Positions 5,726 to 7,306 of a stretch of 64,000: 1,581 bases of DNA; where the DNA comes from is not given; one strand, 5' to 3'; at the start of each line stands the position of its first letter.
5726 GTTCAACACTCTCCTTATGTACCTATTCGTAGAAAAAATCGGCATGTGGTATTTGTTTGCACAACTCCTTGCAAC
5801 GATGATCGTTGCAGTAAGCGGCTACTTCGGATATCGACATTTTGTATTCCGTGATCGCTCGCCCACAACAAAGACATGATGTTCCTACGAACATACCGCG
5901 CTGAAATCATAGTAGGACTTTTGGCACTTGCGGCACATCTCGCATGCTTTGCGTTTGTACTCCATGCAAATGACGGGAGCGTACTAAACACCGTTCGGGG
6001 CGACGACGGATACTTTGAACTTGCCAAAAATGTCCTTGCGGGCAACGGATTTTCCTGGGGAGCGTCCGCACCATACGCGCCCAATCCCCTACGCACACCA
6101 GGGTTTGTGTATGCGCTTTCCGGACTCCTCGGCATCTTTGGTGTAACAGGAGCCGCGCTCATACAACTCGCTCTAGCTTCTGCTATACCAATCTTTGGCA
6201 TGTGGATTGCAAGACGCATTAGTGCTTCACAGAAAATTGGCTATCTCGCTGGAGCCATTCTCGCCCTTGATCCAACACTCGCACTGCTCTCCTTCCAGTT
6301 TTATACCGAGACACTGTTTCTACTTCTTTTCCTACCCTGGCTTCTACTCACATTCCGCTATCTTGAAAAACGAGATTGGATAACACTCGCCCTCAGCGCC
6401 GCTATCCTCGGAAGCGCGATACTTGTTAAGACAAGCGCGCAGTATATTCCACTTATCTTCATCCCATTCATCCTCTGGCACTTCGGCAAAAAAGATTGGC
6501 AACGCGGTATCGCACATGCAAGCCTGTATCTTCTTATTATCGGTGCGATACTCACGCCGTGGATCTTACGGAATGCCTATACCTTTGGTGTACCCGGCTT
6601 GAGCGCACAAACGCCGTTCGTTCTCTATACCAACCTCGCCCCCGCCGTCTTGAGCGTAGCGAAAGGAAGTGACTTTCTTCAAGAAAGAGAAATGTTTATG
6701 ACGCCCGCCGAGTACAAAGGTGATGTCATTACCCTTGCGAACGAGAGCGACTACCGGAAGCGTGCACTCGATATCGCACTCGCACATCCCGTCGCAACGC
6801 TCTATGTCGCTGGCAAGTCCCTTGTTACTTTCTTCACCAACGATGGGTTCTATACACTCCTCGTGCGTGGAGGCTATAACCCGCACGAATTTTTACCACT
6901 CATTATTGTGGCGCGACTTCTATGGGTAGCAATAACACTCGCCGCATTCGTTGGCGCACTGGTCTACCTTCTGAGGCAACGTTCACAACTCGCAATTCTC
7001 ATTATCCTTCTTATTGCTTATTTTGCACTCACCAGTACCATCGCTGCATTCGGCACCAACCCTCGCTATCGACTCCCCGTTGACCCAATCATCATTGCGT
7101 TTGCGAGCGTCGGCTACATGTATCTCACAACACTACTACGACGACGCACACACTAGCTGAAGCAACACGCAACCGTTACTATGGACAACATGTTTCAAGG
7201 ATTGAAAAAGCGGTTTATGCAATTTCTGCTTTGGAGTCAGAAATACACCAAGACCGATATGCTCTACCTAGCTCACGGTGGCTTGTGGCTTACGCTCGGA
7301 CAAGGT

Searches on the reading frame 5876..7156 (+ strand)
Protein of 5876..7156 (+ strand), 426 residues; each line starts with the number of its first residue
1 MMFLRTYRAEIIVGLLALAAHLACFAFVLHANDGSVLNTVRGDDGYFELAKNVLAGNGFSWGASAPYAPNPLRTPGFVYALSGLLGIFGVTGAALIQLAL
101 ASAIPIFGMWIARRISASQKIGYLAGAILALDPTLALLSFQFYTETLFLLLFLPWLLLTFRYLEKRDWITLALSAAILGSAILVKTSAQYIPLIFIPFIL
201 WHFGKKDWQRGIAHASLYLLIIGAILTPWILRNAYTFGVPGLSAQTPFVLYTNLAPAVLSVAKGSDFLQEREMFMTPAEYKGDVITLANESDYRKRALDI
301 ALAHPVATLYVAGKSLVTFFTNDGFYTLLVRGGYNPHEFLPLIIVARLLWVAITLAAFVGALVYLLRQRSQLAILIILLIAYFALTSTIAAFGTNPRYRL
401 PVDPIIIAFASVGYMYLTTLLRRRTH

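Call 57: search_protein_families(library=pfam, proteins=[window:5876-7156:+], max_evalue=0.0001)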
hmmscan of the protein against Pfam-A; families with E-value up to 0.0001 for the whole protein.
window:5876-7156:+ (426 aa): 1 family
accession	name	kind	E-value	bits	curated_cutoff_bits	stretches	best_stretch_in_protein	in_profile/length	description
PF13231.12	PMT_2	-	1.2e-10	42.2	26.1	1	74-229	3-157/160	Dolichyl-phosphate-mannose-protein mannosyltransferase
